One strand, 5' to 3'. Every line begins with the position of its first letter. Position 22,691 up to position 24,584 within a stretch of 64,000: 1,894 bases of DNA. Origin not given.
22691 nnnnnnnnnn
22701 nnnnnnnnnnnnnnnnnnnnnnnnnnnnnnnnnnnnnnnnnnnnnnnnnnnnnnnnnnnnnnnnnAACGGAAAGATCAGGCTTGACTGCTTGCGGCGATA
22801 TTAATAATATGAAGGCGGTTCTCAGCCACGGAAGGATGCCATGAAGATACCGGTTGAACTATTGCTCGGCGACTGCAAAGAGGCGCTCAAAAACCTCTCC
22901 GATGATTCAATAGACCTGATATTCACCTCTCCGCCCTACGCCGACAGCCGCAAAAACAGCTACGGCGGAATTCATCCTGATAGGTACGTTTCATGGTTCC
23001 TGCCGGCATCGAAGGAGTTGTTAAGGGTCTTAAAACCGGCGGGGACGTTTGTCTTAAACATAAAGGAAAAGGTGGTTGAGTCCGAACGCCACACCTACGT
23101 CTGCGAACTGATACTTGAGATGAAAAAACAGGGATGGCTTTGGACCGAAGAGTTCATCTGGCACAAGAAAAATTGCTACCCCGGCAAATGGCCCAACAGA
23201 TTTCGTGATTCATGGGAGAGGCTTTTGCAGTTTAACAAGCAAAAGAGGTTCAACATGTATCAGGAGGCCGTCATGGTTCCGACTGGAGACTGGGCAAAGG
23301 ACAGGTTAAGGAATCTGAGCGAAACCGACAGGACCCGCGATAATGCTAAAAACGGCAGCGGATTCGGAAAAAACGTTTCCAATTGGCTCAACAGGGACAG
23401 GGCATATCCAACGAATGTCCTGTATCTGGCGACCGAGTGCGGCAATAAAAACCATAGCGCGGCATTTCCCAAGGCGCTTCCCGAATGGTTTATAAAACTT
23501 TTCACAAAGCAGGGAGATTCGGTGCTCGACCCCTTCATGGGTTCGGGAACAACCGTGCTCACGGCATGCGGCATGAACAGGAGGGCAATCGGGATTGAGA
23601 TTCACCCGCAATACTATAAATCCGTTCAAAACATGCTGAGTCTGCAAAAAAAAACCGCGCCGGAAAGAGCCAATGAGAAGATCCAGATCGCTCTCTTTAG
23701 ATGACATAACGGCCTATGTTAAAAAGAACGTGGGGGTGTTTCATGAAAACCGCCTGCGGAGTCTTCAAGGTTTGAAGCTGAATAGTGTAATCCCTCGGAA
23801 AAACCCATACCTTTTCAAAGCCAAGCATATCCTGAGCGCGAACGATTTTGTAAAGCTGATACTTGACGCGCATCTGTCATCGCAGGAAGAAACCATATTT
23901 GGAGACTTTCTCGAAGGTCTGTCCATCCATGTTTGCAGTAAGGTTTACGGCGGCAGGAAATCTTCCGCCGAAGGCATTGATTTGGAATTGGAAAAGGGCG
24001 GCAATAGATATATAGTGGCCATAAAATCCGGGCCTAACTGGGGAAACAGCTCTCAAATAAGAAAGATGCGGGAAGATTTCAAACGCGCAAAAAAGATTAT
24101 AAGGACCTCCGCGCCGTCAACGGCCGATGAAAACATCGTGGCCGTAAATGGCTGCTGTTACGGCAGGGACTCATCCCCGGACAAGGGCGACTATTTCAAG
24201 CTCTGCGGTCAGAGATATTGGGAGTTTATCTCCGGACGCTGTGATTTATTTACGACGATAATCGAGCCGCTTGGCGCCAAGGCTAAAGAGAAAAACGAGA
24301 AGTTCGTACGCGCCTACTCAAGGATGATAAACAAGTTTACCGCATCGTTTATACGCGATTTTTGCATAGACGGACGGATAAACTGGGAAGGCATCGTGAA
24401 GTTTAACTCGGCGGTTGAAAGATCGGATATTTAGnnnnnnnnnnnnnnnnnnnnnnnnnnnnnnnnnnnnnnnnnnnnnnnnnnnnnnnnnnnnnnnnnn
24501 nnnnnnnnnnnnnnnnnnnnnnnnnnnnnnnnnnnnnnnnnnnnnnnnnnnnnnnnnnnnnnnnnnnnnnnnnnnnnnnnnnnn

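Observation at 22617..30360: Defence/addiction island: type II R-M pair, MmeI-like single-chain enzyme, BrnTA and VapBC modules clustered around two housekeeping genes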

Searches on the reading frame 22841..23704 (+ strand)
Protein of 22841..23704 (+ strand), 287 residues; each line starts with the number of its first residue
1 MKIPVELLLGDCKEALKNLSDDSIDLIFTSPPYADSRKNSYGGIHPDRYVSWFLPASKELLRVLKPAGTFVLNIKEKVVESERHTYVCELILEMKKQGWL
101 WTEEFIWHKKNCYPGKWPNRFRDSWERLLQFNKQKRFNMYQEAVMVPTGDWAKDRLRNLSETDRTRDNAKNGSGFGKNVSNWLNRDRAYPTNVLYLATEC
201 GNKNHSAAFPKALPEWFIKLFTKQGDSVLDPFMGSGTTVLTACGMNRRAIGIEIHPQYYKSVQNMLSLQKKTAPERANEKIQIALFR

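Call 3: search_protein_families(library=pfam, proteins=[window:22841-23704:+], max_evalue=0.01)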
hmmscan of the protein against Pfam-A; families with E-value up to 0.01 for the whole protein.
window:22841-23704:+ (287 aa): 4 families
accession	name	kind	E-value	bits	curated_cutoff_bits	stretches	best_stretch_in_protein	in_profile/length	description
PF01555.25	N6_N4_Mtase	-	2.7e-44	152.2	26.7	1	24-263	1-220/221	DNA methylase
PF01170.24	UPF0020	-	2.8e-05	24.3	22.3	1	223-282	27-78/197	RMKL-like, methyltransferase domain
PF03602.21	Cons_hypoth95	-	0.0024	18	24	0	7-37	95-127/182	Conserved hypothetical protein 95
PF09445.16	Methyltransf_15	-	0.0063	16.5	22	0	5-33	51-81/165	RNA cap guanine-N2 methyltransferase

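Call 4: search_protein_families(library=ncbifam, proteins=[window:22841-23704:+], max_evalue=0.01)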
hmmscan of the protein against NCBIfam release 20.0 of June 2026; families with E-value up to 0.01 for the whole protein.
window:22841-23704:+ (287 aa): 5 families
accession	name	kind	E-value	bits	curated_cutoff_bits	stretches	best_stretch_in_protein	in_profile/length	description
NF010253.0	PRK13699.1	subfamily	5.1e-21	75.4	244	2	199-274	138-213/226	DNA methyltransferase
NF008572.0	PRK11524.1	equivalog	6.3e-20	71.5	292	1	7-266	17-256/294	adenine-specific DNA-methyltransferase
NF050803.1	DnaMtaseCcrMCaul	equivalog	1.1e-19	70.6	830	2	197-274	178-255/350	adenine-specific DNA-methyltransferase CcrM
TIGR01177.1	TIGR01177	hypoth_equivalog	8.9e-06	25.2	316.55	1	223-255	181-213/330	TIGR01177 family methyltransferase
NF040721.1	Trm14_Arch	equivalog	0.0019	17.4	280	0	204-256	170-222/370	tRNA (guanine(6)-N2)-methyltransferase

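Call 7: search_protein_families(library=padloc, proteins=[window:22841-23704:+], max_evalue=0.01)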
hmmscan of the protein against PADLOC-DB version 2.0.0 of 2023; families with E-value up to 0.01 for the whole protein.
window:22841-23704:+ (287 aa): 70 families (the best 25 are shown)
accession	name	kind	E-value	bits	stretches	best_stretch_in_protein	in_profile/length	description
PDLC03387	MTase_II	-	8.3e-45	151.1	2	90-267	131-276/289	Type II methyltransferase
PDLC03353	MTase_II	-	1.1e-37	128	1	6-267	11-251/260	Type II methyltransferase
PDLC03371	MTase_II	-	1e-36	124.8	1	5-271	11-257/260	Type II methyltransferase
PDLC03350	MTase_II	-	3.3e-32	110.1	1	7-271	59-300/312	Type II methyltransferase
PDLC03323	MTase_II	-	8.5e-32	108.6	1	8-261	18-289/330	Type II methyltransferase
PDLC03299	MTase_II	-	3.5e-31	106.8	1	7-271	17-262/296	Type II methyltransferase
PDLC03260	MTase_II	-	6.2e-25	85.8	2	195-263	236-305/349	Type II methyltransferase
PDLC03228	MTase_II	-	1.3e-24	85.3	2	199-276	138-215/227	Type II methyltransferase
PDLC03252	MTase_II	-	3.1e-24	84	3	193-260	280-347/365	Type II methyltransferase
PDLC03246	MTase_II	-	1.6e-22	78.2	2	7-79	115-187/376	Type II methyltransferase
PDLC03216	MTase_II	-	9.5e-22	75.5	2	199-279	188-268/364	Type II methyltransferase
PDLC03265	MTase_II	-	1.4e-20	72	2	8-73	28-97/333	Type II methyltransferase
PDLC03337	MTase_II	-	1.6e-20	71.5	1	8-264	12-244/264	Type II methyltransferase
PDLC03283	MTase_II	-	3e-19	67.5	1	199-281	204-286/352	Type II methyltransferase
PDLC03336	MTase_II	-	4.4e-19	66.9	2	154-259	300-403/421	Type II methyltransferase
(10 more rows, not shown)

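Call 77: search_solved_structures(query=window:22841-23704:+, max_evalue=0.001, show_alignments=0)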
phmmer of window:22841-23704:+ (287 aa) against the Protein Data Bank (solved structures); distinct sequences matched with E-value up to 0.001: 12.
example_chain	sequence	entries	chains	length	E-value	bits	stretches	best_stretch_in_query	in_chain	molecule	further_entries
1boo_A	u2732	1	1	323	1.5e-28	102.9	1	7-260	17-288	PROTEIN (N-4 CYTOSINE-SPECIFIC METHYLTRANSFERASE PVU II)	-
2zie_A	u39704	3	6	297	3.6e-17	65.6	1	202-262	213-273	Putative modification methylase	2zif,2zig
8s9m_A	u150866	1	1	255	1.3e-16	63.7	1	182-270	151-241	DNA cytosine-N4 methyltransferase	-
8s9n_A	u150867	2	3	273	1.9e-16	63.2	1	183-270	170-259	DNA cytosine-N4 methyltransferase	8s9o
6pbd_A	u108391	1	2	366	5.3e-13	51.9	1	201-275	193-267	Modification methylase CcrMI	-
5hek_A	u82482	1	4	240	6.7e-10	41.7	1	205-268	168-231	Adenine specific DNA methyltransferase (DpnA)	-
5hfj_A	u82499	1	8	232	8.5e-10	41.3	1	205-268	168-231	Adenine specific DNA methyltransferase (DpnA)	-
1g60_A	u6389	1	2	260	1.1e-09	41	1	12-264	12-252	Adenine-specific Methyltransferase MboIIA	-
1nw8_A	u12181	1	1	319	3e-09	39.6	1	11-267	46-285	MODIFICATION METHYLASE RSRI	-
1eg2_A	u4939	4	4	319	3.5e-09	39.3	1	11-267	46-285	MODIFICATION METHYLASE RSRI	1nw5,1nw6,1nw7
8urk_A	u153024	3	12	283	1.2e-08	37.6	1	16-260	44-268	Methyltransferase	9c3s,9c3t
9c3u_A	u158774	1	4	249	1.4e-08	37.3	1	16-259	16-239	Methyltransferase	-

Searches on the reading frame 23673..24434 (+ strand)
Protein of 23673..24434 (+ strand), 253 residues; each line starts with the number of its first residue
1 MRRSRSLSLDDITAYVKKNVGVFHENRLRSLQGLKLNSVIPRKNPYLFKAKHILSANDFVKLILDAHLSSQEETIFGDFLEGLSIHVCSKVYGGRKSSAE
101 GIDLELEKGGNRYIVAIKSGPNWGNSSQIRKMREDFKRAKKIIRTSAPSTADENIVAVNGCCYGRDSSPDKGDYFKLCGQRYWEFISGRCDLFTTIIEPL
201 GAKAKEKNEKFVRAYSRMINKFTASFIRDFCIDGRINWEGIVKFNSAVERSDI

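Call 3: search_protein_families(library=pfam, proteins=[window:23673-24434:+], max_evalue=0.01)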
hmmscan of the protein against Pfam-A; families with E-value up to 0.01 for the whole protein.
window:23673-24434:+ (253 aa): 1 family
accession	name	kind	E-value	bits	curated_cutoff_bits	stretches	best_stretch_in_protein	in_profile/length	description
PF14511.12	RE_EcoO109I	-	6.5e-84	281.1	22.5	1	11-208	2-198/198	Type II restriction endonuclease EcoO109I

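Call 4: search_protein_families(library=ncbifam, proteins=[window:23673-24434:+], max_evalue=0.01)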
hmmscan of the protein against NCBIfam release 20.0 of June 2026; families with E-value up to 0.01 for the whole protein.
window:23673-24434:+ (253 aa): 0 families

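Call 7: search_protein_families(library=padloc, proteins=[window:23673-24434:+], max_evalue=0.01)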
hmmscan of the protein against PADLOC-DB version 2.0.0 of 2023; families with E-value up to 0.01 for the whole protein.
window:23673-24434:+ (253 aa): 0 families

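Call 10: search_solved_structures(query=window:23673-24434:+, show_alignments=1)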
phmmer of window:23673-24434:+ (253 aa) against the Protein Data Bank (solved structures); distinct sequences matched with E-value up to 0.001: 0.

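Call 40: search_dna_similar(query=window:23673-24434:+, collection=plasmids, mode=protein, max_rows=15)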
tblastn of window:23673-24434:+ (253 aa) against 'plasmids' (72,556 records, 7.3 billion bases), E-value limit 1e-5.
Records with a match: 13; places in all: 13; records where one place covers at least 80% of the query: 11.
Best place of each record, by identity: <60% 13.
By first word of the organism name: Aeromonas 3; Klebsiella 3; Photobacterium 2; Salmonella 1; Enterobacter 1; Raoultella 1; Citrobacter 1; Acinetobacter 1.
By predicted mobility (MOB-suite, as given by PLSDB): mobilizable 11; non-mobilizable 2.
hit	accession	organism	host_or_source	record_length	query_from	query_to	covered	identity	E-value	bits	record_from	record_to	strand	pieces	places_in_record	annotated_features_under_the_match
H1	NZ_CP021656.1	Aeromonas salmonicida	culture,rock biofilm and bottom ...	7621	12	252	95%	50.0%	5e-70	239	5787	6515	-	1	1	PmeII family type II restriction endonuclease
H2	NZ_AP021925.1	Aeromonas sp. WP2-W18-CRE-05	-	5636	12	247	93%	50.6%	1e-70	241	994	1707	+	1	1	PmeII family type II restriction endonuclease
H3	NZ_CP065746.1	Aeromonas allosaccharophila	-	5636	12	247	93%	50.6%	1e-70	241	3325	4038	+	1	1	PmeII family type II restriction endonuclease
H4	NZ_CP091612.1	Salmonella enterica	Homo sapiens,feces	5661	23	251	91%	48.9%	3e-69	237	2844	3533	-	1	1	PmeII family type II restriction endonuclease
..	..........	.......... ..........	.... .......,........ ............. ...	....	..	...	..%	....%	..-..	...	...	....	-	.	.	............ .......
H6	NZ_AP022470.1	Enterobacter roggenkampii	-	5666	23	247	89%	49.3%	6e-69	236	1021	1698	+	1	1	PmeII family type II restriction endonuclease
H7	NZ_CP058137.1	Klebsiella quasipneumoniae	culture,Wastewater influent sample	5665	23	247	89%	49.3%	6e-69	236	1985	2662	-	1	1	PmeII family type II restriction endonuclease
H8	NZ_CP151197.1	Klebsiella variicola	sewage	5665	23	247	89%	49.3%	6e-69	236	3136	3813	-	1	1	PmeII family type II restriction endonuclease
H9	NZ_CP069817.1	Raoultella planticola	-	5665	23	245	88%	49.3%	3e-68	234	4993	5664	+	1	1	none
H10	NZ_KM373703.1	Citrobacter sp. 36-4CPA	-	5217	42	251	83%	50.9%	9e-65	224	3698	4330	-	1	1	PmeII family type II restriction endonuclease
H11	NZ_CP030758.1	Acinetobacter schindleri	whole organism,the condensate water of ...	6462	5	252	98%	38.4%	1e-38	149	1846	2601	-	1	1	PmeII family type II restriction endonuclease | site-specific DNA-methyltransferase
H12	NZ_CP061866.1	Photobacterium damselae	Seriola lalandi,cell culture,caudal ...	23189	55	253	79%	46.3%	2e-50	183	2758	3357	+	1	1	hypothetical protein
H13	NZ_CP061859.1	Photobacterium damselae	Seriola lalandi,cell culture,caudal ...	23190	55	253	79%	46.3%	2e-50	183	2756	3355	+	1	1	hypothetical protein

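Call 41: get_annotated_region(hit=H1, flank=3000)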
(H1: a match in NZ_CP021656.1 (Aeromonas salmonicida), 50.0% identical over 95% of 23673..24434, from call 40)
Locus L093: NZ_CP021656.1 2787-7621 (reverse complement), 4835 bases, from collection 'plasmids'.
description: Aeromonas salmonicida strain O23A plasmid pO23AP2, complete sequence
organism: Aeromonas salmonicida (NCBI taxid 645)
taxonomy: Bacteria; Pseudomonadota; Gammaproteobacteria; Aeromonadales; Aeromonadaceae; Aeromonas; Aeromonas salmonicida
host: -; source: culture,rock biofilm and bottom sediments; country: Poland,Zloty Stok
typing (MOB-suite, as given by PLSDB): mobilizable; relaxase MOBP
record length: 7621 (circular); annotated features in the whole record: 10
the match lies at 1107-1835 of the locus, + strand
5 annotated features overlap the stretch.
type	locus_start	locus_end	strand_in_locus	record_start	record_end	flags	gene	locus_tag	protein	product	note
CDS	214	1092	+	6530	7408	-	-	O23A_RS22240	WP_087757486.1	site-specific DNA-methyltransferase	GO:0009307 - DNA restriction-modification system [Evidence IEA]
CDS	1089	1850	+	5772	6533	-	-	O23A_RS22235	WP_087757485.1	PmeII family type II restriction endonuclease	-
CDS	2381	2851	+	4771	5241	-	-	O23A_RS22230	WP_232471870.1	type VI secretion system PAAR protein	-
CDS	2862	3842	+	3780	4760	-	-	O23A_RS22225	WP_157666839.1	S-type pyocin domain-containing protein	-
CDS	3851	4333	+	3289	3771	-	-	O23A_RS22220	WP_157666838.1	DUF6392 family protein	-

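Call 42: get_annotated_region(hit=H11, flank=3000)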
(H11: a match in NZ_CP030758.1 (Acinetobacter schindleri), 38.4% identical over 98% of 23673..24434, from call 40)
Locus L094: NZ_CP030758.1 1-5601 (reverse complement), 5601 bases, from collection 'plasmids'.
description: Acinetobacter schindleri strain H3 plasmid unnamed4, complete sequence
organism: Acinetobacter schindleri (NCBI taxid 108981)
taxonomy: Bacteria; Pseudomonadota; Gammaproteobacteria; Moraxellales; Moraxellaceae; Acinetobacter; Acinetobacter schindleri
host: -; source: whole organism,the condensate water of the Shenzhou-9 spacecraft; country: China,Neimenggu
typing (MOB-suite, as given by PLSDB): mobilizable; relaxase MOBQ
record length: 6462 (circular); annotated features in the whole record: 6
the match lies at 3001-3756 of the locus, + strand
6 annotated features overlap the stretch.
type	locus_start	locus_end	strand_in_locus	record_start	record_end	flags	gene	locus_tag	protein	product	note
CDS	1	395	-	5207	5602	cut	-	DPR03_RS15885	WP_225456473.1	hypothetical protein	-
CDS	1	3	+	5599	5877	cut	-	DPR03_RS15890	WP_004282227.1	hypothetical protein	-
CDS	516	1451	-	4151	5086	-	repM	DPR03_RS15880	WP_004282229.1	replication initiation protein RepM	GO:0006270 - DNA replication initiation [Evidence IEA]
CDS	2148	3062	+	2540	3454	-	-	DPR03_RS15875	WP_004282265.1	site-specific DNA-methyltransferase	GO:0009307 - DNA restriction-modification system [Evidence IEA]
CDS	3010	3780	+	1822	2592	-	-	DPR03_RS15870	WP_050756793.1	PmeII family type II restriction endonuclease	-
CDS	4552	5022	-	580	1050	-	-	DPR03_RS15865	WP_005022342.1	hypothetical protein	-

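Call 52: search_solved_structures(query=window:23673-24434:+, max_evalue=10, show_alignments=2)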
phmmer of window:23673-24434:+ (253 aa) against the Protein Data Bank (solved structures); distinct sequences matched with E-value up to 10: 3.
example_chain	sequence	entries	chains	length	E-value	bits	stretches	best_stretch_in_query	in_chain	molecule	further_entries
9mg0_A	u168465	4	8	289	0.48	12.9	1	99-139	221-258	mRNA cap guanine-N(7) methyltransferase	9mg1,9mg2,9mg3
2aak_A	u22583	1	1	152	1.6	11.1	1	130-180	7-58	UBIQUITIN CONJUGATING ENZYME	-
9cb3_A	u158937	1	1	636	1.7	11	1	65-100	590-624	Cyclin-F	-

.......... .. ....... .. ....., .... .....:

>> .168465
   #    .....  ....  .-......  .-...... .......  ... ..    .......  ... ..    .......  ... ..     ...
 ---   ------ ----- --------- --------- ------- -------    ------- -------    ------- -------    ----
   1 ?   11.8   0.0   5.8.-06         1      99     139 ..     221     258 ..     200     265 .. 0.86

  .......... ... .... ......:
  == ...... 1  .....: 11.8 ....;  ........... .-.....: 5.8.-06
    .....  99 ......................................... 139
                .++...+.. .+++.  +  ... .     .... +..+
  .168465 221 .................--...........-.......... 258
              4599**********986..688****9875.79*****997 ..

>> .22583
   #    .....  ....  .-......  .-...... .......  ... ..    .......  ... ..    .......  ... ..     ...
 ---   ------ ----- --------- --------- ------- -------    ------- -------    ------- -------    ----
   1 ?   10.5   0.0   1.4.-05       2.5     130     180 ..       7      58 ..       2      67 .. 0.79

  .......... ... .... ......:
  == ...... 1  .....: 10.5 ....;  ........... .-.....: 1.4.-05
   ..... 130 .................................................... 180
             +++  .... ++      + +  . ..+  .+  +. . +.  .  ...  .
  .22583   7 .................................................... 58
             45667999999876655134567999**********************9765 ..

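Call 86: search_solved_structures(query=A5, max_evalue=10, show_alignments=2)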
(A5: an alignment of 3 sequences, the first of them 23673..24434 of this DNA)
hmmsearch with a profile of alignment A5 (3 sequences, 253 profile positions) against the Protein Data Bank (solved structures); distinct sequences matched with E-value up to 10: 4.
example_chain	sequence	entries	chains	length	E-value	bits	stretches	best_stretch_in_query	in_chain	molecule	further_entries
1wtd_A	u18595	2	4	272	1e-07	34.9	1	32-240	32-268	EcoO109IR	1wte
2x5h_A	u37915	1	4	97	0.13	14.9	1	189-243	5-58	ORF 131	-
2x5t_A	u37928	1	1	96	0.18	14.5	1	190-243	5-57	ORF 131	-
2x5g_A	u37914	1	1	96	0.2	14.3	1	190-243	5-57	ORF 131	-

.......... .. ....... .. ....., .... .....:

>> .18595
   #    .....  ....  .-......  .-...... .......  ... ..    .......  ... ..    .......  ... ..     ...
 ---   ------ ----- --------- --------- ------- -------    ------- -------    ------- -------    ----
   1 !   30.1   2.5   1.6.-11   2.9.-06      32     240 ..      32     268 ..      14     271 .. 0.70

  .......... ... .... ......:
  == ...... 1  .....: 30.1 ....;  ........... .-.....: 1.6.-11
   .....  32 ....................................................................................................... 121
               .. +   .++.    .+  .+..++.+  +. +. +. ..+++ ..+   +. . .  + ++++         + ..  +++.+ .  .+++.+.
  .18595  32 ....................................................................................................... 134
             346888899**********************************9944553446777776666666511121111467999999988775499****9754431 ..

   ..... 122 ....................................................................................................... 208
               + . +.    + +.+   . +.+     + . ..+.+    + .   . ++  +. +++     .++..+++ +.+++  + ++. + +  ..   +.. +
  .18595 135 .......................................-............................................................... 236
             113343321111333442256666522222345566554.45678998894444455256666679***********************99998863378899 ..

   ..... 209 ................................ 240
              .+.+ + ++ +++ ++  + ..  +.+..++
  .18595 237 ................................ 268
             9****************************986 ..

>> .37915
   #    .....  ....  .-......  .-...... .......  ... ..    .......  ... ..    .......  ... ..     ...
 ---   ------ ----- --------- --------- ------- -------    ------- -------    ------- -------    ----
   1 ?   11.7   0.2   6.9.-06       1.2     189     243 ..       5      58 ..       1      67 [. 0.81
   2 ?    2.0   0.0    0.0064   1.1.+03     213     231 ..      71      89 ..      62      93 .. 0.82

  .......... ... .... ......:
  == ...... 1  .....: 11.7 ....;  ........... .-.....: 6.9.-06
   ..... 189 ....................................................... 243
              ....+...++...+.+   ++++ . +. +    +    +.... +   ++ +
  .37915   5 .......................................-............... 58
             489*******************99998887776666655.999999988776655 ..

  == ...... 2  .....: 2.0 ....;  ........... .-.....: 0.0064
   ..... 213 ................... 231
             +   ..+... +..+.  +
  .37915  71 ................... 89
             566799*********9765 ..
